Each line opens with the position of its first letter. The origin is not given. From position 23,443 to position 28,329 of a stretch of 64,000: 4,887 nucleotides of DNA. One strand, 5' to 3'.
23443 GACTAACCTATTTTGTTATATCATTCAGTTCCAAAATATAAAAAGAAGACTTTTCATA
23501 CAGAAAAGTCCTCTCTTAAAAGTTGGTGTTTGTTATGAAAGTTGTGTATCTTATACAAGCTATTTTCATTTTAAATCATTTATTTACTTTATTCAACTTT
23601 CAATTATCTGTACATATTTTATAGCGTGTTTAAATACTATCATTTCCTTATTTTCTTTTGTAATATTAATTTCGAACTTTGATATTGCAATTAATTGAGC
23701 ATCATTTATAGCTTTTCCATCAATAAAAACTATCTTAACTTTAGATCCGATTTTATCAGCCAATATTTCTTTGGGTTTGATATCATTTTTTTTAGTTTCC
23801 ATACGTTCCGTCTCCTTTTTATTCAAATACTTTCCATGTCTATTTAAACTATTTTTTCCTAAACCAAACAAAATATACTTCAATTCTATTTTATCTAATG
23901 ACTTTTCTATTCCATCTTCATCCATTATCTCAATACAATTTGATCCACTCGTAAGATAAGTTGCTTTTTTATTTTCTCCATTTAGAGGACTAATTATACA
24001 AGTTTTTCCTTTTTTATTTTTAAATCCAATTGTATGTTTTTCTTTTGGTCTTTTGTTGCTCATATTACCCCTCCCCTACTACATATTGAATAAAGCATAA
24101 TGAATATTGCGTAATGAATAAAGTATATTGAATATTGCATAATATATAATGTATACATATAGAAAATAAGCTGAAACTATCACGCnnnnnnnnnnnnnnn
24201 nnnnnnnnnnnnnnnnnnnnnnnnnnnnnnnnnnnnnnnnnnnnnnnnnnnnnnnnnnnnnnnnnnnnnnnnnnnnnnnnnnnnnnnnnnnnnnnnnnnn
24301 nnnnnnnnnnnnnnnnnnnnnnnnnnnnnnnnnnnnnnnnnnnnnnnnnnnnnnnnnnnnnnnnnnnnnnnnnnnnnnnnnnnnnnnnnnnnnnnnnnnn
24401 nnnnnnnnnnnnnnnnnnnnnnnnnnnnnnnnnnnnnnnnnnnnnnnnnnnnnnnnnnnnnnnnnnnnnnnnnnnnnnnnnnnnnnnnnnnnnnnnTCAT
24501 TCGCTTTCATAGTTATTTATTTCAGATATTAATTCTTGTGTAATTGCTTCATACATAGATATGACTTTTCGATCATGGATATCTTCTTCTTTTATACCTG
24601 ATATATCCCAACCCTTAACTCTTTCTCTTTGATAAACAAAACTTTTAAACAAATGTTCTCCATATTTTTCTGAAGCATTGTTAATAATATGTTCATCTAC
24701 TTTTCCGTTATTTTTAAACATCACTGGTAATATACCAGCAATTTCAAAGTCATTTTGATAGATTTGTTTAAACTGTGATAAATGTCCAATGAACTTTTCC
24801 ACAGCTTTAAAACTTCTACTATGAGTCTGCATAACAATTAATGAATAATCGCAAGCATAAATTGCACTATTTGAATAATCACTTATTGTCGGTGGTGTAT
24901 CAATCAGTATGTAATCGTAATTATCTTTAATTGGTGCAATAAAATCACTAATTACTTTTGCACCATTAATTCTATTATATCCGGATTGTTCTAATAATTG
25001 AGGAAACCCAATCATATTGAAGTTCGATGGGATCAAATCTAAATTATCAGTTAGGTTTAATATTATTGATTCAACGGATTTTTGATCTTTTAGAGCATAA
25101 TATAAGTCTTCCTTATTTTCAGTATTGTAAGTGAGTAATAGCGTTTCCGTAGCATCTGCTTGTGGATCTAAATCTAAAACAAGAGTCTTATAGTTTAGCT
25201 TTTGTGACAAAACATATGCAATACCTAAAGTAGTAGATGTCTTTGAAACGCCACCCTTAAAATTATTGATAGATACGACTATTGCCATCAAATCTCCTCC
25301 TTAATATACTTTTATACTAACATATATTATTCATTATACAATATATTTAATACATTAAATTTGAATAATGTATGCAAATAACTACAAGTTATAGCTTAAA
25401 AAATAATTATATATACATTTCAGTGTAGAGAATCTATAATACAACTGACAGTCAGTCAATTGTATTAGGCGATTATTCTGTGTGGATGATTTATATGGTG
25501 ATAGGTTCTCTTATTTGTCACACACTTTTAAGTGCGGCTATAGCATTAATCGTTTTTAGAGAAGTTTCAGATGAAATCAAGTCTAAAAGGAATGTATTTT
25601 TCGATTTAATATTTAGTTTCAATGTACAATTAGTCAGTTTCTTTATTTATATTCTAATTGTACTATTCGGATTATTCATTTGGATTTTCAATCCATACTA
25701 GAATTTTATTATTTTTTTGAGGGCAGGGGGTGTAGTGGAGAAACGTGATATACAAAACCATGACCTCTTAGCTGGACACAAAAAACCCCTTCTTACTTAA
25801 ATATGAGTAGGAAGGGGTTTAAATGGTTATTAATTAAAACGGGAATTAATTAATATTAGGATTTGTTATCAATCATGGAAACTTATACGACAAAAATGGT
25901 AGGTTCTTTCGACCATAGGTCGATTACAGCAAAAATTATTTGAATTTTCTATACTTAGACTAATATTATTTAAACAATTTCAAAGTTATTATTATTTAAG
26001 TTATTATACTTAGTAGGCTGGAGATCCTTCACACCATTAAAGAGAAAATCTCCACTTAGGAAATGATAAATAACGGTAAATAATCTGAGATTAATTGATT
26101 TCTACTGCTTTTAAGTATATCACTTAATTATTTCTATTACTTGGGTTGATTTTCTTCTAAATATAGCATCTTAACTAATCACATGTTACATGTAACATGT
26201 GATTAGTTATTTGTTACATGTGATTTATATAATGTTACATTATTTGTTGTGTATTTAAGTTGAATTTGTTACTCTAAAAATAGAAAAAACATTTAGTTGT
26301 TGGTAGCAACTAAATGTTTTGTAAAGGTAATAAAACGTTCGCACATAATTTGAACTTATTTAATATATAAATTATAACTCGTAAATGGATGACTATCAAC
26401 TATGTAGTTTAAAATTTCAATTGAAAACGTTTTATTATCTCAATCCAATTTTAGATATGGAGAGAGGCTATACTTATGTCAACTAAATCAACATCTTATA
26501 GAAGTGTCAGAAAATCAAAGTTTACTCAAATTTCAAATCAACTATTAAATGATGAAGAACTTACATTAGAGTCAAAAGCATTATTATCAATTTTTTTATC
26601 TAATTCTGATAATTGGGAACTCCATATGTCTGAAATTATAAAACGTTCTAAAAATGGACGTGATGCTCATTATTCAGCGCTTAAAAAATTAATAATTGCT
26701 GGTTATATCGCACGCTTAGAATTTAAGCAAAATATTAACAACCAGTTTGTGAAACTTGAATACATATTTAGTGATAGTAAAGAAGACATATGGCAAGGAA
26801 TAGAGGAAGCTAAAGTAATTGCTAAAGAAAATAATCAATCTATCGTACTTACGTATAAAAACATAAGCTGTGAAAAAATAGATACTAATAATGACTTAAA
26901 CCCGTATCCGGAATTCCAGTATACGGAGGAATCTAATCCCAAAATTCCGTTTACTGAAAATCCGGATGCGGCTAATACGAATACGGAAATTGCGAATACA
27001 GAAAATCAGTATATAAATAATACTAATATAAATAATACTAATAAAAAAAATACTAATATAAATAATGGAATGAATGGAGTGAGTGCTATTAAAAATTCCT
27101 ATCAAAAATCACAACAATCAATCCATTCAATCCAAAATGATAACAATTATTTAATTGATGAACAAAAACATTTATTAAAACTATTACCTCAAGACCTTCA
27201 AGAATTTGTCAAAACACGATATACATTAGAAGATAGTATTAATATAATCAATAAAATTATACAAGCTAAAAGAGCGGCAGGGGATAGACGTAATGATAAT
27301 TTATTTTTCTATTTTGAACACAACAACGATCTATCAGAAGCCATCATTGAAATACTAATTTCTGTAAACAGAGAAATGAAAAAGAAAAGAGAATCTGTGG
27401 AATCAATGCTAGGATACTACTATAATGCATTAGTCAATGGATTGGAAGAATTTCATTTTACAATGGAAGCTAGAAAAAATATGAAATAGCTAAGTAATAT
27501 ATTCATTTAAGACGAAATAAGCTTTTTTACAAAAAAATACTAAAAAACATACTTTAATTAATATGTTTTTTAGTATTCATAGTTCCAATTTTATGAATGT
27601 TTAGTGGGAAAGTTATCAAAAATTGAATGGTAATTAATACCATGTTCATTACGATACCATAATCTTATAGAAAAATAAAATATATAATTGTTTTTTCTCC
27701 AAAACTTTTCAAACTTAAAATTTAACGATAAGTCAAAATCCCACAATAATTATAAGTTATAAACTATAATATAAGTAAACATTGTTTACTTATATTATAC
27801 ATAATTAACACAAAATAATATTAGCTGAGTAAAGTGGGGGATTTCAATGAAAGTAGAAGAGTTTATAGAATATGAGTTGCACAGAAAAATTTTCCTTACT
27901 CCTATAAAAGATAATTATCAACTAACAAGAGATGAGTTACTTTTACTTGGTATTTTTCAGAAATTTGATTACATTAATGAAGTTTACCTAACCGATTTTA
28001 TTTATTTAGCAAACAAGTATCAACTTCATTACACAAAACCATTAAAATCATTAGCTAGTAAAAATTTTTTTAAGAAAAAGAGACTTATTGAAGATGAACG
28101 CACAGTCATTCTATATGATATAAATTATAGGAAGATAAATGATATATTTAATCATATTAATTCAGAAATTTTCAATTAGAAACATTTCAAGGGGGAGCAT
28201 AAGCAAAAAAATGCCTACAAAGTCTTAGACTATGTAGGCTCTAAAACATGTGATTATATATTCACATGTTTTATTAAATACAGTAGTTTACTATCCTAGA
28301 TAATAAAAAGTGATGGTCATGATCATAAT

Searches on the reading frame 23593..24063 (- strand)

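Call 8: search_protein_families(library=pfam, proteins=[window:23593-24063:-], max_evalue=0.01)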
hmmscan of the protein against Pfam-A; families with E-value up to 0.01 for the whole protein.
window:23593-24063:- (156 aa): 1 family
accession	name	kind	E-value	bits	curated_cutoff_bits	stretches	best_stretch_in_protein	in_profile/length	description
PF17209.9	Hfq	-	0.0073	16.3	27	0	107-152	14-58/64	Hfq protein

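Call 70: search_protein_families(library=ncbifam, proteins=[window:23593-24063:-], max_evalue=0.01)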
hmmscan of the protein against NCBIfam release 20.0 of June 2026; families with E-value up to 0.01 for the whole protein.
window:23593-24063:- (156 aa): 0 families

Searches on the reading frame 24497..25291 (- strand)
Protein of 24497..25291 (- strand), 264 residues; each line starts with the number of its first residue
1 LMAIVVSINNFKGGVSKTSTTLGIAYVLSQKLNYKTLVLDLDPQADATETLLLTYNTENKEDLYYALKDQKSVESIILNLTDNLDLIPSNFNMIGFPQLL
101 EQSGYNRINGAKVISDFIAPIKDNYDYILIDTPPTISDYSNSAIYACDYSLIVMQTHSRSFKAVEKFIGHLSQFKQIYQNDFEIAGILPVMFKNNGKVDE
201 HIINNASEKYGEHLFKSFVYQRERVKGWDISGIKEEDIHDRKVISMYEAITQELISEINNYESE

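Call 8: search_protein_families(library=pfam, proteins=[window:24497-25291:-], max_evalue=0.01)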
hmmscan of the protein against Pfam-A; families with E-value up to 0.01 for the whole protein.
window:24497-25291:- (264 aa): 5 families
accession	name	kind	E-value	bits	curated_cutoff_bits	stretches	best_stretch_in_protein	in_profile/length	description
PF13614.12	AAA_31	-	2.8e-36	125.6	27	1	5-184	3-177/177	AAA domain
PF01656.29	CbiA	-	1e-16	61.4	25.4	1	7-229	2-119/125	CobQ/CobB/MinD/ParA nucleotide binding domain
PF06564.18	CBP_BcsQ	-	8e-10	39.1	21.3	1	6-185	4-174/234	Cellulose biosynthesis protein BcsQ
PF10609.15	ParA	-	1.6e-07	31.4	27.1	1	5-172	5-161/246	NUBPL iron-transfer P-loop NTPase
PF02374.21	ArsA_ATPase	-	6.8e-06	25.9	24.3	1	12-135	9-135/305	Anion-transporting ATPase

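Call 70: search_protein_families(library=ncbifam, proteins=[window:24497-25291:-], max_evalue=0.01)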
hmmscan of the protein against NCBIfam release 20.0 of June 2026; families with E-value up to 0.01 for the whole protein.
window:24497-25291:- (264 aa): 20 families
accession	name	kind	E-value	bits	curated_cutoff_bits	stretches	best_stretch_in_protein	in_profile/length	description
NF041283.1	PrgP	equivalog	6.4e-44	150.4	400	1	3-263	2-266/297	ParA superfamily DNA segregation protein PrgP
TIGR03453.1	partition_RepA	equivalog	1.5e-19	70.1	348.45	1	5-168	106-278/387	plasmid partitioning protein RepA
NF041546.1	ParA_partition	equivalog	3.8e-18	65.8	180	2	114-223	66-172/203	ParA family partition ATPase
NF010443.0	PRK13869.1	subfamily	1e-12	47.6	446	1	5-154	123-281/405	plasmid-partitioning protein RepA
TIGR01968.1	minD_bact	equivalog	2.7e-11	43.3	212.9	1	4-197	2-183/261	septum site-determining protein MinD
TIGR01007.1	eps_fam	subfamily_domain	5e-09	36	108.05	1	6-173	20-177/204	polysaccharide biosynthesis tyrosine autokinase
NF007460.0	PRK10037.1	equivalog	1.3e-08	34.6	399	1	5-185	3-176/250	cellulose biosynthesis protein BcsQ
TIGR01969.1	minD_arch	subfamily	1.6e-08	34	201.75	1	5-155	2-139/251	cell division ATPase MinD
NF047398.1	AAA_KGGVGR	domain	1.4e-07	32.1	90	1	5-171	4-189/190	KGGVGR-motif variant AAA ATPase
TIGR03371.1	cellulose_yhjQ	equivalog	1.5e-07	31.2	157.85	1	5-182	3-173/246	cellulose biosynthesis protein BcsQ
NF008079.0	PRK10818.1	equivalog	1.7e-06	27.6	508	1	2-175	1-164/270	septum site-determining protein MinD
NF010259.0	PRK13705.1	equivalog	1e-05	24.7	725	1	3-222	106-335/388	plasmid-partitioning protein SopA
TIGR01281.1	DPOR_bchL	equivalog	7.1e-05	22.3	345.15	1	12-259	8-248/268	ferredoxin:protochlorophyllide reductase (ATP-dependent) iron-sulfur ATP-binding protein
NF008568.0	PRK11519.1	equivalog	7.3e-05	21.1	1068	1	11-187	534-693/720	tyrosine-protein kinase Wzc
TIGR03018.1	pepcterm_TyrKin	hypoth_equivalog_domain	0.00018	20.9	230.65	1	13-174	45-199/207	XrtA-associated tyrosine autokinase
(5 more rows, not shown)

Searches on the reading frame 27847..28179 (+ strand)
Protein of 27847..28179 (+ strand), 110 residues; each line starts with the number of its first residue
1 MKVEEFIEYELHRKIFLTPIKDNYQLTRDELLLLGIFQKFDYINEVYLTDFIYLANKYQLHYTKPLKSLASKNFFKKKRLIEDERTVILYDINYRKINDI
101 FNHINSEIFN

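Call 8: search_protein_families(library=pfam, proteins=[window:27847-28179:+], max_evalue=0.01)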
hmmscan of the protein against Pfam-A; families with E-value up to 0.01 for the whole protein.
window:27847-28179:+ (110 aa): 1 family
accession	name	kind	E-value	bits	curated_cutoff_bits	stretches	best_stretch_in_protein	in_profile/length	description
PF22381.2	Staph_reg_Sar_Rot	-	4.4e-10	39.9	27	1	17-90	3-73/85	Transcriptional regulator SarA/Rot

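Call 70: search_protein_families(library=ncbifam, proteins=[window:27847-28179:+], max_evalue=0.01)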
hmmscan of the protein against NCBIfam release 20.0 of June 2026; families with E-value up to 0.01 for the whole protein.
window:27847-28179:+ (110 aa): 3 families
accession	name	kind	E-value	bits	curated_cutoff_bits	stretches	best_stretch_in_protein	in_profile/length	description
TIGR01889.1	Staph_reg_Sar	paralog_domain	3e-10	40.4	62.6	1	5-106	2-106/109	staphylococcal accessory regulator family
NF038268.1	TF_SarA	equivalog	3.7e-08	33.3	175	1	20-108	26-115/121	global transcriptional regulator SarA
TIGR03597.1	GTPase_YqeH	equivalog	0.0082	15.3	297.4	1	21-68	241-288/361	ribosome biogenesis GTPase YqeH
